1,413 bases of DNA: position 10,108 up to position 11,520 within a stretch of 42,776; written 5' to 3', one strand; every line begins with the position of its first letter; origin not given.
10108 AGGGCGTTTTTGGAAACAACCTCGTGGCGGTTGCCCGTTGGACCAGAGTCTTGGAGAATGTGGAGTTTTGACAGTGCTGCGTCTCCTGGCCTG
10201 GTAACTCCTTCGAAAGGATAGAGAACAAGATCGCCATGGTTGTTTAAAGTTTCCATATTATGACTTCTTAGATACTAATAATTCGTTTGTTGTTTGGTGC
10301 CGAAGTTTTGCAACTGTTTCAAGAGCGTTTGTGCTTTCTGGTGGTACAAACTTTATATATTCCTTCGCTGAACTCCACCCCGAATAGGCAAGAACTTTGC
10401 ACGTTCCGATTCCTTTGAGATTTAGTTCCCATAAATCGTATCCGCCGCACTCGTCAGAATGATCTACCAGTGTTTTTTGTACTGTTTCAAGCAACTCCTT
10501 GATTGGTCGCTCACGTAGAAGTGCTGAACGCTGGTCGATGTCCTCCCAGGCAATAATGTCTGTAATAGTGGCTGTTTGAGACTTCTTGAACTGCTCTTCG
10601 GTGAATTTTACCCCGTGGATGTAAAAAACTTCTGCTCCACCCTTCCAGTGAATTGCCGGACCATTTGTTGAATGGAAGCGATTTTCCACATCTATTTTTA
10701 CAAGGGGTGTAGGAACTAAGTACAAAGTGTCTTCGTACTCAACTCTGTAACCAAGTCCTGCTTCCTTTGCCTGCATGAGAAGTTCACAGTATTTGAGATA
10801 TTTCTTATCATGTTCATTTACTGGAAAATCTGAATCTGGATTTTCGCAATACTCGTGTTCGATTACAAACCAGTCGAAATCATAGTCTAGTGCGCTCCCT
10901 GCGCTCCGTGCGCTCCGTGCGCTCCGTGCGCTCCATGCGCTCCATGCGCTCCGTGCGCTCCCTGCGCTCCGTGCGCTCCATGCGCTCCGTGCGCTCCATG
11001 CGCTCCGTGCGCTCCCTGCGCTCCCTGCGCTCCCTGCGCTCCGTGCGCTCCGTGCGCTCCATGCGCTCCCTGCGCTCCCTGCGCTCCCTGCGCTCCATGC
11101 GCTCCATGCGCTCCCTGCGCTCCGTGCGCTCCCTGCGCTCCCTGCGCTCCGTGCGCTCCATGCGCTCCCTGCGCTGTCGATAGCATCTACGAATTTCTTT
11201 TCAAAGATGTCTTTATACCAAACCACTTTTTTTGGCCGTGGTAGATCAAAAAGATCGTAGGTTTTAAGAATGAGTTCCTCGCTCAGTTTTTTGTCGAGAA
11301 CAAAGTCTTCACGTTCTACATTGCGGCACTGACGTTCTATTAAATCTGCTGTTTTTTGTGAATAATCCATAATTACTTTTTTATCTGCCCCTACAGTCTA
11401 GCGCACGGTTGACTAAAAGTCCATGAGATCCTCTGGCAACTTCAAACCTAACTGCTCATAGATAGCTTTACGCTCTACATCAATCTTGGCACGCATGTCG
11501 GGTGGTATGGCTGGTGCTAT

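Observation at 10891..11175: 31 tandem 9-bp units that are invariant except for one three-state base, encoding S-A-[G/W/R] inside a 370-aa protein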

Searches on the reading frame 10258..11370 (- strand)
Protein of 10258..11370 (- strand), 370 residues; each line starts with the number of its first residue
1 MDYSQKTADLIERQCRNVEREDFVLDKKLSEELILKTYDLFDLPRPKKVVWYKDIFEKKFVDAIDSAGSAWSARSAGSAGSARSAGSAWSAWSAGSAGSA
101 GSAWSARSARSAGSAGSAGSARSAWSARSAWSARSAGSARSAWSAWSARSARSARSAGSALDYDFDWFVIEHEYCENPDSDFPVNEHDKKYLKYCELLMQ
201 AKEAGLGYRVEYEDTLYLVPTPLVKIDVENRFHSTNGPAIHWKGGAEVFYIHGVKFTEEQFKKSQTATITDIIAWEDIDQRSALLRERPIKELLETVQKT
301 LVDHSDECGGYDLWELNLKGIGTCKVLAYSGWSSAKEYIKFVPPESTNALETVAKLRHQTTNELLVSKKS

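Call 5: search_protein_families(library=pfam, proteins=[window:10258-11370:-], max_evalue=1)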
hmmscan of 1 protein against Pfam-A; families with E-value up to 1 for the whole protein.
window:10258-11370:- (370 aa): 2 families
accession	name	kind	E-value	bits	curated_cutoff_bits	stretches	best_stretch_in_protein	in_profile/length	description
PF20530.3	DUF6745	-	0.0019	17.9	27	1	208-354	41-190/206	Domain of unknown function (DUF6745)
PF05403.16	Plasmodium_HRP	-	0.031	14.5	45.8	1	67-160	72-165/218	Plasmodium histidine-rich protein (HRPII/III)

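Call 6: search_protein_families(library=phrogs, proteins=[window:10258-11370:-], max_evalue=1)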
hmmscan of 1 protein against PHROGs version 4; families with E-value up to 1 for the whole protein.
window:10258-11370:- (370 aa): 2 families
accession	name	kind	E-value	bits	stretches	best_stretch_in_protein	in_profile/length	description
phrog_4138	-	unknown function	0.41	11.5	0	265-311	27-73/76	-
phrog_4433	-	unknown function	0.55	10.6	1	66-154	139-225/312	-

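Call 11: find_homologous_proteins(query=window:10258-11370:-, max_evalue=0.001)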
Query window:10258-11370:- (370 aa): 163 proteins with E <= 0.001 among 8000 candidates; the best 120 are listed.
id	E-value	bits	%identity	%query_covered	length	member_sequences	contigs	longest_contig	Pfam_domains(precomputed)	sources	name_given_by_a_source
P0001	3.3e-137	475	59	100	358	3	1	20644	-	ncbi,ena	-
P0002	7.4e-107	375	58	94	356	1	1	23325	PF20530.4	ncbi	-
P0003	3.1e-100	353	51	92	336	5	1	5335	-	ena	-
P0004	3.0e-99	350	53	94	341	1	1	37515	-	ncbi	-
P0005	1.6e-98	348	53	95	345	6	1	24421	PF20530.4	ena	-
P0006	4.7e-98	346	54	98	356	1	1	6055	-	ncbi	-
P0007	1.4e-96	341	50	93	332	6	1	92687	-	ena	-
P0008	5.4e-96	339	53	93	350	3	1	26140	-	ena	-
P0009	5.6e-95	336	55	86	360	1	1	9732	-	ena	-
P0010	8.5e-95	335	62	76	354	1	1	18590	-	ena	-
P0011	1.6e-91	325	61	76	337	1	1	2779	-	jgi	jgi:hypothetical protein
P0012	3.3e-91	324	50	82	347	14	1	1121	-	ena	-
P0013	5.4e-89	316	43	82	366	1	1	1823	-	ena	-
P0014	7.3e-89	316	49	93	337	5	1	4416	-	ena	-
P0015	2.9e-88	314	50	95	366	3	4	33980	PF20530.4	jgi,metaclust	metaclust:\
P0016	9.7e-88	312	52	96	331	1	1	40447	PF20530.4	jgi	-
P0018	3.9e-87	310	54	70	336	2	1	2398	PF20530.4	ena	-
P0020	9.5e-87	309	49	96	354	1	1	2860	PF20530.4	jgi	jgi:hypothetical protein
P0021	1.7e-86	308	50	81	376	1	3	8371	PF20530.4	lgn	-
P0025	2.0e-84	301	51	99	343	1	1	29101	PF20530.4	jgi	jgi:hypothetical protein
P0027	3.1e-83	297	45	96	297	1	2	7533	PF20530.4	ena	-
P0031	9.1e-82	293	43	95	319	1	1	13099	PF20530.4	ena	-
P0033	1.4e-81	292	45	98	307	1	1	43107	PF20530.4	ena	-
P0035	7.8e-81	290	45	92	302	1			PF20530.4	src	-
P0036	8.0e-81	289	45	92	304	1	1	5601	PF20530.4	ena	-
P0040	3.7e-80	287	49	70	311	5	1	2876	PF20530.4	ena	-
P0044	1.2e-79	286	43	96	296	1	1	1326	PF20530.4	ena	-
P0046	3.1e-79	284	46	92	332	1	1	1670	PF20530.4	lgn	-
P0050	2.8e-78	281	45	95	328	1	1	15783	PF20530.4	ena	-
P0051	9.3e-78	279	43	96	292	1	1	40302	PF20530.4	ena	-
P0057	6.6e-76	273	45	95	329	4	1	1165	PF20530.4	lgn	-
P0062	1.4e-75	272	45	95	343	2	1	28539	PF20530.4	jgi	-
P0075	7.4e-73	263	55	74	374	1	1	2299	PF20530.4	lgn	-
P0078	1.2e-72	263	60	16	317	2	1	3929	PF20530.4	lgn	-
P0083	1.1e-71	259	42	96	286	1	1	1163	PF20530.4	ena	-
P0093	1.3e-68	249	39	95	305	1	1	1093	PF20530.4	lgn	-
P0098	3.8e-67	244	37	96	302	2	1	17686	PF20530.4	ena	-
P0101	8.8e-67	243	39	93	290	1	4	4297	PF20530.4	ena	-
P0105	4.6e-66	241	38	96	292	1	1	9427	PF20530.4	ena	-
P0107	9.3e-66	240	38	93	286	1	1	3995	PF20530.4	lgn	-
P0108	1.1e-65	240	42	52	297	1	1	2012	PF20530.4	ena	-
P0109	1.7e-65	239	39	91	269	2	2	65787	PF20530.4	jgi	jgi:hypothetical protein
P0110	1.2e-64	236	46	76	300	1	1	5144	PF20530.4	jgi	-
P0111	5.2e-64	234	39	96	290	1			PF20530.4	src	-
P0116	1.3e-60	223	39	92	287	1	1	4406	PF20530.4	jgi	jgi:hypothetical protein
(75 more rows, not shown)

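Call 15: find_related_loci(query=A1, collection=viral_contigs, flank=3000)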
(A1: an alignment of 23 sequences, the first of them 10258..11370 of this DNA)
Query A1 (370 aa) in viral_contigs; peptide patterns used: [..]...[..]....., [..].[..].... (x = any residue, [..] = any of these).
113 stretches matched a pattern; 32 encode a relative of the query (tblastn E <= 1e-3); 32 distinct loci.
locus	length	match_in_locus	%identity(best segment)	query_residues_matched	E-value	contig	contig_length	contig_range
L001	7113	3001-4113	66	1-370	1e-119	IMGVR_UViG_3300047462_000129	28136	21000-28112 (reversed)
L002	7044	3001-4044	52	1-364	1e-104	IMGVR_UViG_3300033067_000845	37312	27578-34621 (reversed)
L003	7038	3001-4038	50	2-354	5e-96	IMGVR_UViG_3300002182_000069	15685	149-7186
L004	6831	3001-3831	56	1-306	9e-96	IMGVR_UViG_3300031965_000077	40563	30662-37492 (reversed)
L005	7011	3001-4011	48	1-363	4e-93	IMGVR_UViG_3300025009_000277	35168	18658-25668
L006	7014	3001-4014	51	1-365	1e-92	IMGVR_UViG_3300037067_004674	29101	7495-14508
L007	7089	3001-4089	49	1-365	3e-92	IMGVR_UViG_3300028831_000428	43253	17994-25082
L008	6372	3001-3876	59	1-280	2e-84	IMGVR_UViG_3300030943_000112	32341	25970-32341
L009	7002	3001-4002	52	1-349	4e-79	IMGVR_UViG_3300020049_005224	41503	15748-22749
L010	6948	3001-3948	44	2-351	1e-78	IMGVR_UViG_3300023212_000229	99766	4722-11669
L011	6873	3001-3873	48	2-345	4e-78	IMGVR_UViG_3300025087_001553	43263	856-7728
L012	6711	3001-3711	51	1-281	3e-75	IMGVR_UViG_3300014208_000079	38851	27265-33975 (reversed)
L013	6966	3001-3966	48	2-344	1e-74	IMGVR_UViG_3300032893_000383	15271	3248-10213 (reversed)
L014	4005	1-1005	51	10-354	3e-72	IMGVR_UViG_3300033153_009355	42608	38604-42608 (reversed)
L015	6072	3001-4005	45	2-354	8e-72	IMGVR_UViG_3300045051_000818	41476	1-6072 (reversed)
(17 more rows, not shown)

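Call 22: search_solved_structures(query=A2, max_evalue=1)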
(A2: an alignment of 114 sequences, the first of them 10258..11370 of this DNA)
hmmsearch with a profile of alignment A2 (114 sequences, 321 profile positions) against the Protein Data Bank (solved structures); distinct sequences matched with E-value up to 1: 2.
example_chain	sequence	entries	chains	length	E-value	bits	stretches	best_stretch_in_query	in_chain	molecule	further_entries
9fgq_K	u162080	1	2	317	0.029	17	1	61-94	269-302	Cell division cycle protein 27 homolog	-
8fmw_Q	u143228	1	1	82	0.69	12.5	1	201-263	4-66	30S ribosomal protein S17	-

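Call 27: predict_structure(alignment_id=A2)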
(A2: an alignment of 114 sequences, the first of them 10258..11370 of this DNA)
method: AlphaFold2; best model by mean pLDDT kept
length: 370 residues; sequences in the alignment: 114
mean_pLDDT: 79.2   pTM: 0.72
mean pLDDT of the five models: 79.2, 78.4, 78.2, 77.8, 77.7
residues with pLDDT >= 90: 221; 70-90: 62; 50-70: 9; < 50: 78
segments of 3 or more residues with pLDDT < 50: 77-151
pLDDT, mean of each block of 10 residues (from residue 1): 91 88 92 98 97 96 90 54 36 31 28 29 34 29 33 67 91 95 96 97 96 96 92 95 95 97 94 92 90 89 90 92 91 83 95 93 77
secondary structure, 60 per line:
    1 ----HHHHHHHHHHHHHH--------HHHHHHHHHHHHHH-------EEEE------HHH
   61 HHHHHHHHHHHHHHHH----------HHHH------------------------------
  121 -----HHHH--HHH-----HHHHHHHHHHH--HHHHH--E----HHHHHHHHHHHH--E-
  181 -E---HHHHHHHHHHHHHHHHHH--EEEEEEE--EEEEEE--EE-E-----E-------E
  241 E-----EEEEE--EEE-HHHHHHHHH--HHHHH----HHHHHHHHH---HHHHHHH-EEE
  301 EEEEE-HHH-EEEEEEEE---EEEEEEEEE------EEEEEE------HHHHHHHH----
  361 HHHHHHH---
elements in order: H5-18 H27-40 E48-51 H58-76 H87-90 H126-129 H140-150 H153-157 H165-176 H186-203 E206-212 E215-220 E247-251 E254-256 H258-266 H269-273 H278-286 H290-296 E298-305 E311-318 E322-330 E337-342 H349-356 H361-367

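Call 30: fold_search(model_id=the predicted structure, library=pdb)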
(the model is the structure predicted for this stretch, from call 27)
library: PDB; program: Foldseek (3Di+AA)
matches with E <= 10: 56; with E <= 0.001: 0
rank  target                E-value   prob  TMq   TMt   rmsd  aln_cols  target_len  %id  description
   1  1xs0_A                9.3e-01  0.08  0.09  0.17  12.5       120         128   12  Structure of the E. coli Ivy protein (released 2004-11-02)
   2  9n32_B                1.0e+00  0.09  0.08  0.08  13.7       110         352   11  PilU from Pseudomonas aeruginosa: C3ocococ conformation (released 2025-12-10)
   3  9n32_C                1.1e+00  0.09  0.08  0.09  13.7       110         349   11  PilU from Pseudomonas aeruginosa: C3ocococ conformation (released 2025-12-10)
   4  9n32_D                1.5e+00  0.06  0.08  0.09  15.1       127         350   11  PilU from Pseudomonas aeruginosa: C3ocococ conformation (released 2025-12-10)
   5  5o9k_A                1.6e+00  0.07  0.08  0.17  13.7        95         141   14  Crystal structure of Murine Histmaine-Releasing Factor (HRF/TCTP) (released 2017-12-20)
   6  9n32_A                2.1e+00  0.06  0.08  0.08  13.6       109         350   11  PilU from Pseudomonas aeruginosa: C3ocococ conformation (released 2025-12-10)
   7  3ebm_A                2.3e+00  0.07  0.08  0.18  13.2        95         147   16  Crystal structure of human translationally controlled tumour associated protein (hTCTP) mutant E12V (released 2009-06-30)
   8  9bk6_A                2.5e+00  0.13  0.12  0.33  10.2        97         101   12  Structure of B10_CYTX binder-complex (released 2024-10-09)
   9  1xs0_C                2.6e+00  0.04  0.08  0.15  12.6       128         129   11  Structure of the E. coli Ivy protein (released 2004-11-02)
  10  5o9k_B                2.8e+00  0.06  0.08  0.17  13.2        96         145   12  Crystal structure of Murine Histmaine-Releasing Factor (HRF/TCTP) (released 2017-12-20)
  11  4fcz_A                2.9e+00  0.06  0.12  0.20  15.2       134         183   10  Crystal Structure of Toluene-tolerance protein from Pseudomonas putida (strain KT2440), Northeast Structural Genomics  (released 2013-02-13)
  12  2v43_A                3.1e+00  0.14  0.13  0.17   4.7        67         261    7  Crystal structure of RseB: a sensor for periplasmic stress response in E. coli (released 2007-08-28)
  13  3ebm_B                3.1e+00  0.05  0.07  0.17  13.3        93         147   15  Crystal structure of human translationally controlled tumour associated protein (hTCTP) mutant E12V (released 2009-06-30)
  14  5o9m_B                3.6e+00  0.06  0.08  0.16  12.9        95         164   14  Crystal structure of human Histamine-Releasing Factor (HRF/TCTP)containing a disulphide-linked dimer (released 2017-12-20)
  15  11if                  4.8e+00  0.06  0.12  0.22  14.9       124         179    7  Crystal Structure of an exported phospholipid binding protein from Bordetella pertussis in complex with Di-palmitoyl-3-s (released 2026-03-11)
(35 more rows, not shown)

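Call 31: fold_search(model_id=the predicted structure, library=viral)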
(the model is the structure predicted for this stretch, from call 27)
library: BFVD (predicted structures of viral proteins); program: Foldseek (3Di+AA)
matches with E <= 10: 210; with E <= 0.001: 2
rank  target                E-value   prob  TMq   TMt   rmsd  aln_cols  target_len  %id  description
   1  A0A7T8                9.6e-11  1.00  0.47  0.47  11.5       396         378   14  DUF6745 domain-containing protein [Microcystis phage LMM01]
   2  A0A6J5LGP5            7.3e-06  1.00  0.26  0.60   4.7       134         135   24  Uncharacterized protein (Fragment) [uncultured Caudovirales phage]
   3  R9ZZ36                5.3e-02  0.80  0.12  0.23   9.4        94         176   16  (no name in the UniProt tables at hand)
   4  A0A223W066            1.4e-01  0.85  0.10  0.33   8.7        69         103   25  Uncharacterized protein [Agrobacterium phage Atu_ph07]
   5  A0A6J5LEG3            2.5e-01  0.99  0.10  0.40   1.1        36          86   30  Uncharacterized protein [uncultured Caudovirales phage]
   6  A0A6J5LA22            3.4e-01  0.54  0.10  0.45  11.1        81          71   21  Uncharacterized protein [uncultured Caudovirales phage]
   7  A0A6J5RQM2            3.8e-01  0.87  0.10  0.30   2.7        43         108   30  Uncharacterized protein [uncultured Caudovirales phage]
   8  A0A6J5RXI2            4.7e-01  0.91  0.10  0.53   6.8        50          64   20  Uncharacterized protein [uncultured Caudovirales phage]
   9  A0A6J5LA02            6.2e-01  0.23  0.10  0.21  10.8        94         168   16  Uncharacterized protein [uncultured Caudovirales phage]
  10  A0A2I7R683            6.5e-01  0.20  0.11  0.35  12.2        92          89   16  (no name in the UniProt tables at hand)
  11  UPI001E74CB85         6.9e-01  0.51  0.12  0.20   5.7        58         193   12  (no name look-up for this kind of identifier)
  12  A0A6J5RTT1            7.3e-01  0.80  0.10  0.47   2.3        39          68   23  Uncharacterized protein [uncultured Caudovirales phage]
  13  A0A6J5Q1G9            7.3e-01  0.51  0.12  0.29  10.9        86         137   13  Uncharacterized protein [uncultured Caudovirales phage]
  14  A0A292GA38            8.1e-01  0.28  0.12  0.32  13.6        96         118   17  (no name in the UniProt tables at hand)
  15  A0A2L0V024            9.1e-01  0.77  0.09  0.19   1.9        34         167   24  Uncharacterized protein [Agrobacterium phage Atu_ph07]
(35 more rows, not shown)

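Call 32: search_dna_similar(query=window:10258-11370:-, collection=phages, mode=protein, max_evalue=0.001, max_rows=40)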
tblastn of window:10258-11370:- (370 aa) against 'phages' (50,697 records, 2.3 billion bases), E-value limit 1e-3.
No match.

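Call 33: find_related_loci(query=A1, collection=genome_contigs, flank=5000)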
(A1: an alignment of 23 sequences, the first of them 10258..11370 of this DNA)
Query A1 (370 aa) in genome_contigs; peptide patterns used: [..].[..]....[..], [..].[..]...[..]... (x = any residue, [..] = any of these).
65 stretches matched a pattern; 5 encode a relative of the query (tblastn E <= 1e-3); 5 distinct loci.
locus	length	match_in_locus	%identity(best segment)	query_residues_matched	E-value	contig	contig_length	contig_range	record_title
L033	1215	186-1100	46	2-354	4e-89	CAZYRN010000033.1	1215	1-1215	MAG TPA_asm: uncultured Pseudomonadales bacterium isolate SRP144015_co1_64 genome assembly, contig: NODE_43992_length_12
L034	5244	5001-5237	67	1-149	9e-31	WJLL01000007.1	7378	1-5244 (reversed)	MAG: Candidatus Portnoybacteria bacterium isolate Bin_561 k141_316265, whole genome shotgun sequence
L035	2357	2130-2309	77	3-62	3e-25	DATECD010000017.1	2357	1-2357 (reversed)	MAG TPA_asm: Chlamydiales bacterium isolate SMAG_U8262 k141_663542, whole genome shotgun sequence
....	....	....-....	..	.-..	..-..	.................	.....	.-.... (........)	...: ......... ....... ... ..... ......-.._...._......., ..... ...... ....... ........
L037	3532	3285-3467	51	2-62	6e-14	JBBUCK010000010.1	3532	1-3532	MAG: Patescibacteria group bacterium isolate H32-bin035 H32_bin035_000000000010, whole genome shotgun sequence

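Call 34: search_protein_families(library=padloc, proteins=[window:10258-11370:-, P0002, P0016, P0004], max_evalue=0.1)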
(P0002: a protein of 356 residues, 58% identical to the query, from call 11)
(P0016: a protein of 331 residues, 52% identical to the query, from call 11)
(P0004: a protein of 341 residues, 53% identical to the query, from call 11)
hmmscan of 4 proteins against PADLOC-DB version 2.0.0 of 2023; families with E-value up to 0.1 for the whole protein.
window:10258-11370:- (370 aa): 0 families

P0002 (356 aa): 0 families

P0016 (331 aa): 1 family
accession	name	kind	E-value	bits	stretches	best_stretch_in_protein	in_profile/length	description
PDLC04360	PDC-M04B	-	0.01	13.7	0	39-59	70-90/166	-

P0004 (341 aa): 0 families

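Call 35: search_protein_families(library=ncbifam, proteins=[window:10258-11370:-, P0002, P0016, P0004], max_evalue=0.1)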
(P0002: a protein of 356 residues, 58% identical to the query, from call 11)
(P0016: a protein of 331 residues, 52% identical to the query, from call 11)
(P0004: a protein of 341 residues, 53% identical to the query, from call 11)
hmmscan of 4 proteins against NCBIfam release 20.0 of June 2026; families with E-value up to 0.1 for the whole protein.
window:10258-11370:- (370 aa): 0 families

P0002 (356 aa): 0 families

P0016 (331 aa): 0 families

P0004 (341 aa): 0 families

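Call 44: find_encoding_contigs(protein=window:10258-11370:-, flank=2000, max_places=4)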
Protein window:10258-11370:- (370 aa): no gene with exactly this product is on record in the collection.
